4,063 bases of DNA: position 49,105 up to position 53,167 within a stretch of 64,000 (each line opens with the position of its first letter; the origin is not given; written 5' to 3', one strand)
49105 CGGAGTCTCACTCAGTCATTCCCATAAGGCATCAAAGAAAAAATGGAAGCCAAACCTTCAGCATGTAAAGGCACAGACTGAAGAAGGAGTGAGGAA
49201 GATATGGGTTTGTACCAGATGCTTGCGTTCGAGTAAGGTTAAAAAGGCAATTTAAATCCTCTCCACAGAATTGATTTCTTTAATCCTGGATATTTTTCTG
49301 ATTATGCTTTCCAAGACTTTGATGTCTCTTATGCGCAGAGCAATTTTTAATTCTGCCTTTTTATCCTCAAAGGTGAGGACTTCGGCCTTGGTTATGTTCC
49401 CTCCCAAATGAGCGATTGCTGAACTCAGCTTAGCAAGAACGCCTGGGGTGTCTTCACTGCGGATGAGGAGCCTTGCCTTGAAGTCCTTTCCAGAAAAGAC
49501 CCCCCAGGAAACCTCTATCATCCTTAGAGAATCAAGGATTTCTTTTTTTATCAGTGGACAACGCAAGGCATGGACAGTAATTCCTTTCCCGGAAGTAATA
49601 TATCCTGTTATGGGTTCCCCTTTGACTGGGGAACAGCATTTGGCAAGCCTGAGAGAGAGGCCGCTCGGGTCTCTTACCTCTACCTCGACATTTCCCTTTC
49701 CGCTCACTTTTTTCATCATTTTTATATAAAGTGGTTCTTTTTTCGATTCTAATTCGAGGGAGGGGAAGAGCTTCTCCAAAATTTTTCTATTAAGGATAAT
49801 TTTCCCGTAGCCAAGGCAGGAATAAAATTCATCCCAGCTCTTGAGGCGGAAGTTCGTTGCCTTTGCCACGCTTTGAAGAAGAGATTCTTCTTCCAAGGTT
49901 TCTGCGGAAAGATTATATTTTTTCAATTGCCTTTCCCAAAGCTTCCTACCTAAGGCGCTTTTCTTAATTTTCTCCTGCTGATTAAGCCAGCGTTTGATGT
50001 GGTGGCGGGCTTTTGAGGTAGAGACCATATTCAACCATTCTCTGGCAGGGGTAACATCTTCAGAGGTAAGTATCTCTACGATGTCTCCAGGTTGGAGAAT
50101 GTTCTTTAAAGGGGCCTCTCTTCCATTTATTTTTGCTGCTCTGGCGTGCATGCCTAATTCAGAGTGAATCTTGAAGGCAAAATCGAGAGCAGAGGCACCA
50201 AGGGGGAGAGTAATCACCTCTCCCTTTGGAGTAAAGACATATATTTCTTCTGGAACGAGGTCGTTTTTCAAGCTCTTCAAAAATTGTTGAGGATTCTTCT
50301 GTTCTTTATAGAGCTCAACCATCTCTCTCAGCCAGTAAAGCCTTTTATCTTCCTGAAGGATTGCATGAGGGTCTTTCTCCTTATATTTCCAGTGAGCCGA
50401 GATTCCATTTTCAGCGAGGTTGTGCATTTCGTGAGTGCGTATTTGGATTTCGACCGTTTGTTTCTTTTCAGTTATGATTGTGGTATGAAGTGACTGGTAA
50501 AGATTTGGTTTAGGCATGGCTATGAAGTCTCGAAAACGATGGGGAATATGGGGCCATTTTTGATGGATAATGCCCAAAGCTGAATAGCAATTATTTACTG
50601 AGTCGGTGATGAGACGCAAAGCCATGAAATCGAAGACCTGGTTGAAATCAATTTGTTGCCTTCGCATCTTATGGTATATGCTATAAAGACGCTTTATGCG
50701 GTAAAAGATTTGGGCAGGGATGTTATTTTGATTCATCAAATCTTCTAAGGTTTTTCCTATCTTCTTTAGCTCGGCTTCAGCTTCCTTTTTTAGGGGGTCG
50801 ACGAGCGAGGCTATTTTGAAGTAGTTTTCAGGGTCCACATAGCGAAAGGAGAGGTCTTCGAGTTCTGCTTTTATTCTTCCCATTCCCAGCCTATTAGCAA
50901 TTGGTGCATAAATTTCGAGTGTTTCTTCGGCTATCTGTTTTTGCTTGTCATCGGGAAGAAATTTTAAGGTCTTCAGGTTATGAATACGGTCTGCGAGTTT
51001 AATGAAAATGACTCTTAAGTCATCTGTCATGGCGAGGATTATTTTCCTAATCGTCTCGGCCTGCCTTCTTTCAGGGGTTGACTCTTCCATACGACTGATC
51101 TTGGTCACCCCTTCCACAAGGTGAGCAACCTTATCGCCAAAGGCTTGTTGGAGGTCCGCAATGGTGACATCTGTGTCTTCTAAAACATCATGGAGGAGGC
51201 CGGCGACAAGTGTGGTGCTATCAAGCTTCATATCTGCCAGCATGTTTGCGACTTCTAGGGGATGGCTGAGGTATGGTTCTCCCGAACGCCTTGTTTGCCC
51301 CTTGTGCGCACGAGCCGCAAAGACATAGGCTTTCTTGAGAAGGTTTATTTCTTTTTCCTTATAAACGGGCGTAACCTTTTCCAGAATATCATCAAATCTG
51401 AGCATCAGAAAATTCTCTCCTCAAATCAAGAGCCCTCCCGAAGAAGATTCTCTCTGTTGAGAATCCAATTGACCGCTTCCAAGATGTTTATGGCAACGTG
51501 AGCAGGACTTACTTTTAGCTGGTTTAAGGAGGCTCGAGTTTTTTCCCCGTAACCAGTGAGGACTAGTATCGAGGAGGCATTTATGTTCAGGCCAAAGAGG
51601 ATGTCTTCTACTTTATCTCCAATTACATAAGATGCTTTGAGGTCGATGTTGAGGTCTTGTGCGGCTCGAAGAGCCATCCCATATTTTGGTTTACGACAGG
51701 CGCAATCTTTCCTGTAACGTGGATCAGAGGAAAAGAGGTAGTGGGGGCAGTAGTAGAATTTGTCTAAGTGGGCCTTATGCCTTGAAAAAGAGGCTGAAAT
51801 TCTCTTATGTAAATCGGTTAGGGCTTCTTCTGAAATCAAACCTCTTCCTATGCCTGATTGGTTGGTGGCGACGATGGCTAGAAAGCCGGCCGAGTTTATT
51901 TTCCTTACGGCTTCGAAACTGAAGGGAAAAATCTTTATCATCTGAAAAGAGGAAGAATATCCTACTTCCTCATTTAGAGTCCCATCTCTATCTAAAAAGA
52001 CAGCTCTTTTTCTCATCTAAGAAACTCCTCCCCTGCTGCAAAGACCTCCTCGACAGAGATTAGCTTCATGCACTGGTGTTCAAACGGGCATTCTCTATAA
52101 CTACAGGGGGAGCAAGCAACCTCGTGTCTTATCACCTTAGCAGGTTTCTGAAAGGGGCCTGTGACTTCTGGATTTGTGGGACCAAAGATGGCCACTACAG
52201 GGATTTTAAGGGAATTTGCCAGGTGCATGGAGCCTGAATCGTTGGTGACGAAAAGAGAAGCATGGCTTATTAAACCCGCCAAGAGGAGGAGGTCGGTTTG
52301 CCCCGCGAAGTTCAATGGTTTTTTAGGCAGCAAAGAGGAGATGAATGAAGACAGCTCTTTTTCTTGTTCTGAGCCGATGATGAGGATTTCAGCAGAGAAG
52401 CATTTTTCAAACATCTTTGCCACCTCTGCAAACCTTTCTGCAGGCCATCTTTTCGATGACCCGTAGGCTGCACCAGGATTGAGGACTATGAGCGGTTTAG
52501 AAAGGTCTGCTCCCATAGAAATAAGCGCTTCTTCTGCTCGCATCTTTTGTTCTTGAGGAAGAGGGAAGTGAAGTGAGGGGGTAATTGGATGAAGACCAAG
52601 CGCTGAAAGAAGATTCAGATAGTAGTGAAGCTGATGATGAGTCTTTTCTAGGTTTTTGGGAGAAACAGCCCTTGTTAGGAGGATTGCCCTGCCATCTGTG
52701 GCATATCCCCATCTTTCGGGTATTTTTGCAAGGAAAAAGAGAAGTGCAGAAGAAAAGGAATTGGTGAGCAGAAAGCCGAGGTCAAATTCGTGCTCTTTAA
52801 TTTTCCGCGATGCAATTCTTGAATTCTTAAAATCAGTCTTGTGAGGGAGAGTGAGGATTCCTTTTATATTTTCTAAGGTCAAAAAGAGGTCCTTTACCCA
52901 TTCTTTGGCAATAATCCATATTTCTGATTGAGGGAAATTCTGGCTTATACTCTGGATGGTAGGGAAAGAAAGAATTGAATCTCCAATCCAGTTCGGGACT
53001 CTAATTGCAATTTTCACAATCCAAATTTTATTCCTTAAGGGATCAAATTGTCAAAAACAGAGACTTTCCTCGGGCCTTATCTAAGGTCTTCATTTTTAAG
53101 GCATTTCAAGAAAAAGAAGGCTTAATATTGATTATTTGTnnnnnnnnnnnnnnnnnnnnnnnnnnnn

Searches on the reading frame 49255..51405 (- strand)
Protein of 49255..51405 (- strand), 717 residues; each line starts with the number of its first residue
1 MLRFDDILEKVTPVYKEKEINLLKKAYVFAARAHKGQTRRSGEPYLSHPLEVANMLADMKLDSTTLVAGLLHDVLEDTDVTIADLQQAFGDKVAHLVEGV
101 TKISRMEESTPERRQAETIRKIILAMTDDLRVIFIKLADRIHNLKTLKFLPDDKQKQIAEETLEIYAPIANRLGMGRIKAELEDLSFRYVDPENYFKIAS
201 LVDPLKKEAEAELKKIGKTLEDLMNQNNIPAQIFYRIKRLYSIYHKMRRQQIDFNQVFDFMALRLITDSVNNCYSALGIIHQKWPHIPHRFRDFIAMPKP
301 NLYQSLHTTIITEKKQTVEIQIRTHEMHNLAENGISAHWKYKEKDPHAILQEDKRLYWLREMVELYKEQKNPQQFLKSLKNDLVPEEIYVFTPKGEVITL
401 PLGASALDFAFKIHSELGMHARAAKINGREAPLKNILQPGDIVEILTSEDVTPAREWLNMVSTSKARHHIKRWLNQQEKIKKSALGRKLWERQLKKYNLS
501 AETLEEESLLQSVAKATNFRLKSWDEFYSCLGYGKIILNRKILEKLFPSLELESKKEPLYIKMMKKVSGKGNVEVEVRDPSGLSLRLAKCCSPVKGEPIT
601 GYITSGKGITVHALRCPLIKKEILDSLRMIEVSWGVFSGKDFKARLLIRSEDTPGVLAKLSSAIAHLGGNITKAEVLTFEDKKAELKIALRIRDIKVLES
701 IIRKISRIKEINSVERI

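Call 55: search_protein_families(library=pfam, proteins=[window:49255-51405:-], max_evalue=0.0001)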
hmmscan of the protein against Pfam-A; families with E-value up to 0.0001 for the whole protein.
window:49255-51405:- (717 aa): 8 families
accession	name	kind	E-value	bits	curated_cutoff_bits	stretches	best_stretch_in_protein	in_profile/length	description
PF13328.12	HD_4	-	1.1e-51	175.1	27.2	1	26-175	1-155/156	HD domain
PF04607.23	RelA_SpoT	-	7.5e-40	136.2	27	1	236-344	2-111/113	Region found in RelA / SpoT proteins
PF02824.27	TGS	-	3.9e-18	65.7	22.2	1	388-447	1-60/60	TGS domain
PF13291.12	ACT_4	-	2.3e-15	57.5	27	1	639-716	2-80/80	ACT domain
PF01966.28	HD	-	1.6e-12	48.2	22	1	45-143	1-115/116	HD domain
PF01842.31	ACT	-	8.7e-10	38.6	27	1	645-708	2-64/66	ACT domain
PF19296.4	RelA_AH_RIS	-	1.6e-05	25.5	23.8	0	459-556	2-92/185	RelA/SpoT, AH and RIS domains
PF22629.2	ACT_AHAS_ss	-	6.2e-05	23.5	27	0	646-710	1-64/67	AHAS small subunit-like ACT domain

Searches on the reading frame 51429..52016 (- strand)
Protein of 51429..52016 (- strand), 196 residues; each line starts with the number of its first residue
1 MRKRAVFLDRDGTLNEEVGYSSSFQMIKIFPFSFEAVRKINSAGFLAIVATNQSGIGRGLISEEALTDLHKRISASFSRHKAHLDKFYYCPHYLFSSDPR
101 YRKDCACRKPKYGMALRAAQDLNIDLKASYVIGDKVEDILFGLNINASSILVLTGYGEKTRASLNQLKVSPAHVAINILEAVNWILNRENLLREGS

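Call 55: search_protein_families(library=pfam, proteins=[window:51429-52016:-], max_evalue=0.0001)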
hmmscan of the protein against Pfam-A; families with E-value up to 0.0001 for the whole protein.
window:51429-52016:- (196 aa): 1 family
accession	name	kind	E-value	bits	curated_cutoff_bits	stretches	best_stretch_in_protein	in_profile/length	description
PF13242.12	Hydrolase_like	-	1.5e-14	54.1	22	1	107-181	2-75/75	HAD-hyrolase-like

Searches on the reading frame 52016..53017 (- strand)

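Call 55: search_protein_families(library=pfam, proteins=[window:52016-53017:-], max_evalue=0.0001)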
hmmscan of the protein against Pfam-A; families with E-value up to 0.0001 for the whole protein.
window:52016-53017:- (334 aa): 1 family
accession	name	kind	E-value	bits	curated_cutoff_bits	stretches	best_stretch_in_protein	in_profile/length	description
PF01075.23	Glyco_transf_9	-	7e-47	160.3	22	1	71-314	6-245/247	Glycosyltransferase family 9 (heptosyltransferase)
